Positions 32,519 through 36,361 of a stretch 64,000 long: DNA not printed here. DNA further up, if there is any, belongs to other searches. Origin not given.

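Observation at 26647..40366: Tightly packed T9SS-secreted CotH / transglutaminase-like / CotH block behind a multidomain GH-esterase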

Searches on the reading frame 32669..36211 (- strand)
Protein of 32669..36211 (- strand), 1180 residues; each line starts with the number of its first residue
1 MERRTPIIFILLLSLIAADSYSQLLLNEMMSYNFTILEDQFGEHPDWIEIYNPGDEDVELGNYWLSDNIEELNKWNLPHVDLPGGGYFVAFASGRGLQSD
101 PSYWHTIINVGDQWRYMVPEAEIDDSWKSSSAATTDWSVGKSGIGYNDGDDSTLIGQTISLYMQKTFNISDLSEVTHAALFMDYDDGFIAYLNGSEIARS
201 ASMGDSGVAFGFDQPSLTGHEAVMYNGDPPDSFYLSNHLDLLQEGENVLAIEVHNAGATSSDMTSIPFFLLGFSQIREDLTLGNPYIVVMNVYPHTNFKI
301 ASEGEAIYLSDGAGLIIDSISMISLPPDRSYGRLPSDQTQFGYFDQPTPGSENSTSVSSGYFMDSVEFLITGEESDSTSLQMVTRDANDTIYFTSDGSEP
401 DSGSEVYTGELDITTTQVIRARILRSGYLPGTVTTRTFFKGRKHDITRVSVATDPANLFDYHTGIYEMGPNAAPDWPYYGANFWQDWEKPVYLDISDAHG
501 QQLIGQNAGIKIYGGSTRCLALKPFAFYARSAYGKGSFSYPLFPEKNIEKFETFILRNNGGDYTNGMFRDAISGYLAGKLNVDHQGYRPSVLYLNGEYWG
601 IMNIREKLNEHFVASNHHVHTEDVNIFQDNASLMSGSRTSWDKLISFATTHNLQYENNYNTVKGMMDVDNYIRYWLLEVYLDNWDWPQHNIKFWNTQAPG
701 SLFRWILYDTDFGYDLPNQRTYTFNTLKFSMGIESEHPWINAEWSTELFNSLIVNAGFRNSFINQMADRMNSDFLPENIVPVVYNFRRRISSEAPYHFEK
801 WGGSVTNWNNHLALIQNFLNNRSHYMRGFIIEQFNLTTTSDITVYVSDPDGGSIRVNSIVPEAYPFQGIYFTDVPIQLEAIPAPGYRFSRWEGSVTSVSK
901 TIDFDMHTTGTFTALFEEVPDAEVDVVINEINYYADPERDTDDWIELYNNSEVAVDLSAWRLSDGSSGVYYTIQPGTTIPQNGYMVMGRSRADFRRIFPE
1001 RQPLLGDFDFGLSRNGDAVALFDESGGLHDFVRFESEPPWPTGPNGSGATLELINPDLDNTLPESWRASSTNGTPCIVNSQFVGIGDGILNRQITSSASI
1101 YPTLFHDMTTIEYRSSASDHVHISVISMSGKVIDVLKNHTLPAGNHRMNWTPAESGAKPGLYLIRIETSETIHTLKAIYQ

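Call 4: search_protein_families(library=pfam, proteins=[window:32669-36211:-], max_evalue=0.01)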
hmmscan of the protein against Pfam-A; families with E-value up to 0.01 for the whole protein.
window:32669-36211:- (1180 aa): 6 families
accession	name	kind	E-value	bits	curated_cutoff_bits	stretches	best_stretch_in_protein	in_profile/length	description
PF08757.17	CotH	-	3.8e-38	132.2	23.8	1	511-826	2-322/322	CotH kinase protein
PF00932.25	LTD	-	2.4e-29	102.3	34.3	2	922-1033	4-106/109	Lamin Tail Domain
PF13290.12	CHB_HEX_C_1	-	2e-11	44.1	22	1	375-435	7-67/67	Chitobiase/beta-hexosaminidase C-terminal domain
PF13287.12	Fn3_assoc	-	3.2e-08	34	23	1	384-438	5-59/59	Fn3 associated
PF18998.6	Flg_new_2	-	8.5e-07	29.3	23.6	1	876-919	25-72/73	Divergent InlB B-repeat domain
PF18962.6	Por_Secre_tail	-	0.00058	20.5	27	1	1100-1174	1-70/75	Secretion system C-terminal sorting domain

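Call 11: search_solved_structures(query=window:32669-36211:-, max_evalue=0.01, show_alignments=2)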
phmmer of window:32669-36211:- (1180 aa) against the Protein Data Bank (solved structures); distinct sequences matched with E-value up to 0.01: 0.

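Call 27: find_homologous_proteins(query=window:32669-36211:-, max_evalue=0.00001)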
Query window:32669-36211:- (1180 aa): 1919 proteins with E <= 0.00001 among 8000 candidates; the best 120 are listed.
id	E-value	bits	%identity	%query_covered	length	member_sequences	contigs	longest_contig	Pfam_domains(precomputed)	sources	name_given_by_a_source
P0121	0.0e+0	2762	100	100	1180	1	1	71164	PF08757.18,PF00932.26,PF13287.13,PF13290.14,PF18998.7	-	-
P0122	0.0e+0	2018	72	100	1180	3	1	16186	PF08757.18,PF00932.26,PF13287.13,PF13290.14,PF18998.7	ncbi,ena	-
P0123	0.0e+0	1887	68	100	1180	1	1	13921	PF08757.18,PF00932.26,PF13287.13,PF13290.14,PF18998.7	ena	-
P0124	0.0e+0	1829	66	100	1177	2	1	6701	PF08757.18,PF00932.26,PF13287.13,PF13290.14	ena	-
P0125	0.0e+0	1807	66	98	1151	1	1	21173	PF08757.18,PF00932.26,PF13287.13,PF13290.14,PF18998.7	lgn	-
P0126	0.0e+0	1432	54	99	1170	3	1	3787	PF08757.18,PF00932.26,PF13287.13,PF13290.14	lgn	-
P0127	0.0e+0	1420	54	100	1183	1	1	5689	PF08757.18,PF00932.26,PF13287.13,PF13290.14,PF18998.7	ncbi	-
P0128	0.0e+0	1409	53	99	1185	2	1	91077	PF08757.18,PF00932.26,PF13287.13,PF13290.14,PF18998.7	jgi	-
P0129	0.0e+0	1409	53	100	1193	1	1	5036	PF08757.18,PF00932.26,PF13287.13,PF13290.14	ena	-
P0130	0.0e+0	1342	50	100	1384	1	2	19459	PF08757.18,PF00932.26,PF13287.13,PF13290.14,PF18998.7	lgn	-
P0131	0.0e+0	1337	50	98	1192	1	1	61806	PF08757.18,PF00932.26,PF13287.13,PF13290.14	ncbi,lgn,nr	ncbi:MAG: CotH kinase family protein [Bacteroidales bacterium]|nr:CotH kinase family protein [Bacter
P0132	0.0e+0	1334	50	99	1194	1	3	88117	PF08757.18,PF00932.26,PF13287.13,PF18962.8,PF13290.14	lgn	-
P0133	0.0e+0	1331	50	98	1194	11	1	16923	PF08757.18,PF00932.26,PF13287.13,PF18962.8,PF13290.14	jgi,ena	-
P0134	0.0e+0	1321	49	99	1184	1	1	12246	PF08757.18,PF00932.26,PF13287.13,PF18962.8,PF13290.14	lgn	-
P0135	0.0e+0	1307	49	100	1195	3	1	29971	PF08757.18,PF00932.26,PF13287.13,PF18962.8,PF13290.14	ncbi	ncbi:MAG: CotH kinase family protein [Bacteroidales bacterium]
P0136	0.0e+0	1284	49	99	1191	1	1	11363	PF08757.18,PF00932.26,PF13287.13,PF18962.8,PF13290.14,PF18998.7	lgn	-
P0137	0.0e+0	1283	48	99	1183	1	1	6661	PF08757.18,PF00932.26,PF13287.13,PF18962.8,PF13290.14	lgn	-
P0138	0.0e+0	1282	49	99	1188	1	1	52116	PF08757.18,PF00932.26,PF13287.13,PF18962.8,PF13290.14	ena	-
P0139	0.0e+0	1280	48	98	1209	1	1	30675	PF08757.18,PF00932.26,PF13287.13,PF18962.8,PF13290.14,PF18998.7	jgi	-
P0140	0.0e+0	1275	48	99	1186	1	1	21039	PF08757.18,PF00932.26,PF13287.13,PF18962.8,PF13290.14,PF18998.7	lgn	-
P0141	0.0e+0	1272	48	99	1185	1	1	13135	PF08757.18,PF00932.26,PF13287.13,PF18962.8,PF13290.14,PF18998.7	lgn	-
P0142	0.0e+0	1263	48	99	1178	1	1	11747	PF08757.18,PF00932.26,PF13287.13,PF18962.8,PF13290.14,PF18998.7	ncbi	-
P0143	0.0e+0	1259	49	98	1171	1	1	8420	PF08757.18,PF00932.26,PF13287.13,PF18962.8,PF13290.14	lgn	-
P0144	0.0e+0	1241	48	98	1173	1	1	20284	PF08757.18,PF00932.26,PF13287.13,PF13290.14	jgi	-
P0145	0.0e+0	1222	46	100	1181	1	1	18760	PF08757.18,PF00932.26,PF13287.13,PF18962.8,PF13290.14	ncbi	-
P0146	0.0e+0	1222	46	100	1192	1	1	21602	PF08757.18,PF00932.26,PF13287.13,PF18962.8,PF13290.14,PF18998.7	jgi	jgi:hypothetical protein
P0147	0.0e+0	1200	46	98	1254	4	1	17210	PF08757.18,PF00932.26,PF13287.13,PF13290.14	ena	-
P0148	0.0e+0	1186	45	100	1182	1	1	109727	PF08757.18,PF00932.26,PF13287.13,PF18962.8,PF13290.14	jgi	jgi:hypothetical protein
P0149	0.0e+0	1157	44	100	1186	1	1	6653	PF08757.18,PF00932.26,PF13287.13,PF18962.8,PF13290.14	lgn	-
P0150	0.0e+0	1029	42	98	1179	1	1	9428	PF08757.18,PF00932.26,PF13287.13,PF18962.8,PF13290.14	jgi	jgi:hypothetical protein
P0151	0.0e+0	1016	42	99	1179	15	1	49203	PF08757.18,PF00932.26,PF13287.13,PF18962.8,PF13290.14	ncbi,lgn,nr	ncbi:MAG: CotH kinase family protein [Bacteroidales bacterium]|nr:CotH kinase family protein [Bacter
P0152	0.0e+0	1014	41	99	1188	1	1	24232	PF08757.18,PF00932.26,PF13287.13,PF18962.8,PF13290.14,PF18998.7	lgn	-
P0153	0.0e+0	1013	42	99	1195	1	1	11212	PF08757.18,PF00932.26,PF13287.13,PF18962.8,PF13290.14,PF18998.7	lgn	-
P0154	0.0e+0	1013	42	98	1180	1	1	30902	PF08757.18,PF00932.26,PF13287.13,PF18962.8,PF13290.14,PF18998.7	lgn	-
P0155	1.0e-297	1009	40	99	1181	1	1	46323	PF08757.18,PF00932.26,PF13287.13,PF18962.8,PF13290.14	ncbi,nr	ncbi:MAG: CotH kinase family protein [Bacteroidales bacterium]|nr:CotH kinase family protein [Bacter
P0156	1.5e-297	1008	41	99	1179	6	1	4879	PF08757.18,PF00932.26,PF13287.13,PF13290.14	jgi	jgi:hypothetical protein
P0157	1.1e-296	1005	42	100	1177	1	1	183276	PF08757.18,PF00932.26,PF13287.13,PF18962.8,PF13290.14,PF18998.7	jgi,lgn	jgi:hypothetical protein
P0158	1.2e-296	1005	41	99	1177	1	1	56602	PF08757.18,PF00932.26,PF13287.13,PF18962.8,PF13290.14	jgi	jgi:hypothetical protein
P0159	6.7e-296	1003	41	99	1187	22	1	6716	PF08757.18,PF00932.26,PF13287.13,PF18962.8,PF13290.14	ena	-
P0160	3.3e-295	1000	41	98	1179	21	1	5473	PF08757.18,PF00932.26,PF13287.13,PF18962.8,PF13290.14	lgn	-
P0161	5.2e-295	1000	42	99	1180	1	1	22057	PF08757.18,PF00932.26,PF13287.13,PF18962.8,PF13290.14,PF18998.7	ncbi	-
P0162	8.3e-295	999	41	98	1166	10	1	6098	PF08757.18,PF00932.26,PF13287.13,PF13290.14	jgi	jgi:hypothetical protein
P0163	9.4e-295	999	40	99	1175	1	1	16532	PF08757.18,PF00932.26,PF13287.13,PF18962.8,PF13290.14,PF13860.13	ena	-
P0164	9.7e-295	999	40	99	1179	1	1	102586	PF08757.18,PF00932.26,PF13287.13,PF18962.8,PF13290.14,PF18998.7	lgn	-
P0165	2.5e-294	998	40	100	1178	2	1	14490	PF08757.18,PF00932.26,PF13287.13,PF18962.8,PF13290.14,PF18998.7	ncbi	-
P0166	9.0e-294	996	40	98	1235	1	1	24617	PF08757.18,PF00932.26,PF13287.13,PF13290.14,PF18998.7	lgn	-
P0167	2.3e-292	991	42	92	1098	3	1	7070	PF08757.18,PF00932.26,PF13287.13,PF13290.14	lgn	-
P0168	2.9e-292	991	41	98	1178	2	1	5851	PF08757.18,PF00932.26,PF13287.13,PF13290.14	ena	-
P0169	1.5e-291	988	41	99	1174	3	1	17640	PF08757.18,PF00932.26,PF13287.13,PF13290.14,PF18998.7,PF13860.13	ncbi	-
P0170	5.0e-291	987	41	99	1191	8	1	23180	PF08757.18,PF00932.26,PF13287.13,PF18962.8,PF13290.14,PF13860.13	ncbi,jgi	-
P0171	7.0e-291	986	41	99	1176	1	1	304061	PF08757.18,PF00932.26,PF13287.13,PF18962.8,PF13290.14,PF18998.7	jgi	jgi:hypothetical protein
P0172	8.5e-291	986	41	99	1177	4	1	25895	PF08757.18,PF00932.26,PF13287.13,PF13290.14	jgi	jgi:hypothetical protein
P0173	9.9e-291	986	40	99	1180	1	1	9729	PF08757.18,PF00932.26,PF13287.13,PF18962.8,PF13290.14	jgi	jgi:hypothetical protein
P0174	1.6e-290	985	41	97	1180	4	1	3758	PF08757.18,PF00932.26,PF13287.13,PF18962.8,PF13290.14,PF18998.7,PF13860.13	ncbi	-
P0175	3.2e-290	984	41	97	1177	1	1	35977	PF08757.18,PF00932.26,PF13287.13,PF13290.14,PF18998.7,PF13860.13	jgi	jgi:hypothetical protein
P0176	9.0e-290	982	41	100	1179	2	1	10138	PF08757.18,PF00932.26,PF13287.13,PF18962.8,PF13290.14,PF18998.7,PF13860.13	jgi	jgi:hypothetical protein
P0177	1.1e-289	982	40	100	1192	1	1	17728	PF08757.18,PF00932.26,PF13287.13,PF18962.8,PF13290.14,PF18998.7,PF13860.13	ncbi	-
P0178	1.5e-289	982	40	98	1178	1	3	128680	PF08757.18,PF00932.26,PF13287.13,PF13290.14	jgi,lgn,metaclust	jgi:hypothetical protein|metaclust:\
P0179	2.5e-289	981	40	99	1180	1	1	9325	PF08757.18,PF00932.26,PF13287.13,PF13290.14,PF18998.7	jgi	jgi:uncharacterized repeat protein (TIGR02543 family)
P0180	1.2e-288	979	40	99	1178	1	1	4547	PF08757.18,PF00932.26,PF13287.13,PF18962.8,PF13290.14,PF13860.13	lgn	-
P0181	3.8e-288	977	40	100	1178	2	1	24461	PF08757.18,PF00932.26,PF13287.13,PF18962.8,PF13290.14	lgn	-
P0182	7.9e-288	976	41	98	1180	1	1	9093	PF08757.18,PF00932.26,PF13287.13,PF18962.8,PF13290.14,PF18998.7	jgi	jgi:hypothetical protein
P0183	8.9e-288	976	40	99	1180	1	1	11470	PF08757.18,PF00932.26,PF13287.13,PF18962.8,PF13290.14,PF13860.13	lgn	-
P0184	3.3e-287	974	40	99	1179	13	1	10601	PF08757.18,PF00932.26,PF13287.13,PF13290.14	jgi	-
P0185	3.7e-287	974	41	97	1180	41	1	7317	PF08757.18,PF00932.26,PF13287.13,PF18962.8,PF13290.14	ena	-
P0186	4.4e-287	974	40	98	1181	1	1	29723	PF08757.18,PF00932.26,PF13287.13,PF18962.8,PF13290.14,PF18998.7,PF13860.13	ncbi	-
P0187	7.1e-287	973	40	98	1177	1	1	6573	PF08757.18,PF00932.26,PF13287.13,PF18962.8,PF13290.14,PF18998.7,PF13860.13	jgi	jgi:hypothetical protein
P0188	7.9e-286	969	40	98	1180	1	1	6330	PF08757.18,PF00932.26,PF13287.13,PF18962.8,PF13290.14,PF18998.7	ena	-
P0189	5.1e-285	967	41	97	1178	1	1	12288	PF08757.18,PF00932.26,PF13287.13,PF18962.8,PF13290.14,PF13860.13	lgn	-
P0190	1.4e-284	965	39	98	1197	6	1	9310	PF08757.18,PF00932.26,PF13287.13,PF18962.8,PF13290.14,PF18998.7,PF13860.13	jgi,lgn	-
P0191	2.5e-284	964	40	100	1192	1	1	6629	PF08757.18,PF00932.26,PF13287.13,PF18962.8,PF13290.14,PF13860.13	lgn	-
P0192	2.8e-284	964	41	98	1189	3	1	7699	PF08757.18,PF00932.26,PF13287.13,PF13290.14,PF18998.7,PF13860.13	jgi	jgi:hypothetical protein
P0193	7.5e-284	963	39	99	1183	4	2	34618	PF08757.18,PF00932.26,PF13287.13,PF18962.8,PF13290.14,PF13860.13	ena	-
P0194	1.0e-283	962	40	98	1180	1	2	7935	PF08757.18,PF00932.26,PF13287.13,PF18962.8,PF13290.14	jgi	jgi:hypothetical protein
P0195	1.6e-283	962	39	99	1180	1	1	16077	PF08757.18,PF00932.26,PF13287.13,PF18962.8,PF13290.14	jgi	jgi:hypothetical protein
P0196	2.1e-283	961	40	98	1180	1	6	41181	PF08757.18,PF00932.26,PF13287.13,PF18962.8,PF13290.14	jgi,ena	jgi:hypothetical protein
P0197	3.4e-283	961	40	99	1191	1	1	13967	PF08757.18,PF00932.26,PF13287.13,PF18962.8,PF13290.14,PF18998.7,PF13860.13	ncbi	-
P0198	3.6e-283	961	40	99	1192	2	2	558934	PF08757.18,PF00932.26,PF13287.13,PF18962.8,PF13290.14,PF18998.7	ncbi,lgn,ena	-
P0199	5.0e-283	960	39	98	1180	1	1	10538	PF08757.18,PF00932.26,PF13287.13,PF18962.8,PF13290.14,PF13860.13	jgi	jgi:hypothetical protein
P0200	5.7e-283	960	40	99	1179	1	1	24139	PF08757.18,PF00932.26,PF13287.13,PF13290.14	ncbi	-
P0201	8.7e-283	959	39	99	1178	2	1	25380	PF08757.18,PF00932.26,PF13287.13,PF18962.8,PF13290.14,PF18998.7,PF13860.13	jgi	jgi:hypothetical protein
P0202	2.1e-282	958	40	97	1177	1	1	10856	PF08757.18,PF00932.26,PF13287.13,PF18962.8,PF13290.14,PF13860.13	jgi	jgi:hypothetical protein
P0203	5.1e-282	957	40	98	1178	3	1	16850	PF08757.18,PF00932.26,PF13287.13,PF13290.14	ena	-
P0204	5.6e-282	957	39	100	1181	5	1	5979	PF08757.18,PF00932.26,PF13287.13,PF13290.14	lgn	-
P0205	6.1e-282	957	40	98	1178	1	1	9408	PF08757.18,PF00932.26,PF13287.13,PF18962.8,PF13290.14,PF13860.13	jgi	jgi:hypothetical protein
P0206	9.0e-282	956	40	99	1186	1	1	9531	PF08757.18,PF00932.26,PF13287.13,PF13290.14,PF18998.7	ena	-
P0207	1.3e-281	955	40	98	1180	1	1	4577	PF08757.18,PF00932.26,PF13287.13,PF18962.8,PF13290.14,PF13860.13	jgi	jgi:hypothetical protein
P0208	1.9e-281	955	40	97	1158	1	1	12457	PF08757.18,PF00932.26,PF13287.13,PF18962.8,PF13290.14,PF18998.7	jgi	jgi:hypothetical protein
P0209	3.4e-281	954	40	99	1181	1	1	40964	PF08757.18,PF00932.26,PF13287.13,PF18962.8,PF13290.14,PF18998.7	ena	-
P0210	5.8e-281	953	40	98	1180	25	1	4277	PF08757.18,PF00932.26,PF13287.13,PF18962.8,PF13290.14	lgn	-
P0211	6.2e-281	953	40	100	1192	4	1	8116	PF08757.18,PF00932.26,PF13287.13,PF18962.8,PF13290.14,PF18998.7,PF13860.13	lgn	-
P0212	2.2e-280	951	40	98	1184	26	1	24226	PF08757.18,PF13585.13,PF00932.26,PF13287.13,PF18962.8,PF13290.14,PF18998.7,PF13860.13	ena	-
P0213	5.2e-280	950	39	99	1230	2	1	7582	PF08757.18,PF00932.26,PF13287.13,PF18962.8,PF13290.14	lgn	-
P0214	5.4e-280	950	40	97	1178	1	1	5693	PF08757.18,PF00932.26,PF13287.13,PF18962.8,PF13290.14,PF13860.13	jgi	jgi:hypothetical protein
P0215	1.3e-279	949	40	99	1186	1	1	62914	PF08757.18,PF00932.26,PF13287.13,PF18962.8,PF13290.14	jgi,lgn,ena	-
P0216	4.2e-279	947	40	99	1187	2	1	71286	PF08757.18,PF00932.26,PF13287.13,PF18962.8,PF13290.14,PF18998.7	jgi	-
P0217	4.5e-279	947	40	98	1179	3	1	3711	PF08757.18,PF00932.26,PF13287.13,PF18962.8,PF13290.14,PF13860.13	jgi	jgi:hypothetical protein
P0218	5.6e-279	947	39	98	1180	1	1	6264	PF08757.18,PF00932.26,PF13287.13,PF13290.14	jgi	-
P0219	6.2e-279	947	39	97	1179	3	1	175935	PF08757.18,PF00932.26,PF13287.13,PF18962.8,PF13290.14,PF18998.7,PF13860.13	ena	-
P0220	5.1e-278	944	39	99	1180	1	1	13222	PF08757.18,PF00932.26,PF13287.13,PF18962.8,PF13290.14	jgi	jgi:hypothetical protein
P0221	4.4e-277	940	40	100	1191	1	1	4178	PF08757.18,PF00932.26,PF13287.13,PF13290.14,PF18998.7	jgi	jgi:uncharacterized repeat protein (TIGR02543 family)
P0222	1.4e-276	939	39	98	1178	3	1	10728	PF08757.18,PF00932.26,PF13287.13,PF18962.8,PF13290.14,PF13860.13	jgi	jgi:hypothetical protein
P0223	1.7e-276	938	39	98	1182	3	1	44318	PF08757.18,PF00932.26,PF13287.13,PF13290.14,PF18998.7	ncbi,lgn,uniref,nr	ncbi:putative secreted protein (Por secretion system target) [Breznakibacter xylanolyticus]|uniref:P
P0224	5.6e-275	933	40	99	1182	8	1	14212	PF08757.18,PF00932.26,PF13287.13,PF18962.8,PF13290.14,PF13860.13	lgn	-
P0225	7.5e-275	933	38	100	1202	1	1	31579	PF08757.18,PF00932.26,PF13287.13,PF18962.8,PF13290.14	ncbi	-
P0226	1.2e-274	932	39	99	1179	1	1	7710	PF08757.18,PF13585.13,PF00932.26,PF13287.13,PF18962.8,PF13290.14,PF18998.7,PF13860.13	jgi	-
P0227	1.3e-274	932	38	100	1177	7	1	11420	PF08757.18,PF00932.26,PF13287.13,PF18962.8,PF13290.14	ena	-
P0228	5.4e-274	930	40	96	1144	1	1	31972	PF08757.18,PF00932.26,PF13287.13,PF13290.14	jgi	jgi:hypothetical protein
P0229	1.1e-273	929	39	99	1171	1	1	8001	PF08757.18,PF00932.26,PF13287.13,PF13290.14,PF18998.7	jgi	jgi:hypothetical protein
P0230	1.7e-273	929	38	100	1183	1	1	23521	PF08757.18,PF00932.26,PF13287.13,PF18962.8,PF13290.14,PF18998.7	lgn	-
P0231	2.1e-273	928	39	99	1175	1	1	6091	PF08757.18,PF00932.26,PF13287.13,PF18962.8,PF13290.14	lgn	-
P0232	4.2e-273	927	40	94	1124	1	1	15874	PF08757.18,PF00932.26,PF13287.13,PF18962.8,PF13290.14,PF18998.7,PF13860.13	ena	-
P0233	5.3e-273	927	38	100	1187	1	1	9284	PF08757.18,PF00932.26,PF13287.13,PF18962.8,PF13290.14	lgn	-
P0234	5.4e-273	927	39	99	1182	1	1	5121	PF08757.18,PF00932.26,PF13287.13,PF18962.8,PF13290.14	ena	-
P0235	5.6e-273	927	38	100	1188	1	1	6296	PF08757.18,PF00932.26,PF13287.13,PF18962.8,PF13290.14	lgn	-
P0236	6.2e-273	927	40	99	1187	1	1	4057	PF08757.18,PF00932.26,PF13287.13,PF18962.8,PF13290.14,PF13860.13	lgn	-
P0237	1.6e-272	925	38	100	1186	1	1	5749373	PF08757.18,PF00932.26,PF13287.13,PF18962.8,PF13290.14,PF18998.7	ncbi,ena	-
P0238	1.9e-272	925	37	100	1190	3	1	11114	PF08757.18,PF00932.26,PF13287.13,PF18962.8,PF13290.14,PF18998.7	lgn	-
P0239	4.1e-272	924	39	100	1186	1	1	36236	PF08757.18,PF00932.26,PF13287.13,PF13290.14,PF18998.7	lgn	-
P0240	7.8e-271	920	37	91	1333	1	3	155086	PF08757.18,PF00932.26,PF13287.13,PF18962.8,PF13290.14,PF18998.7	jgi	-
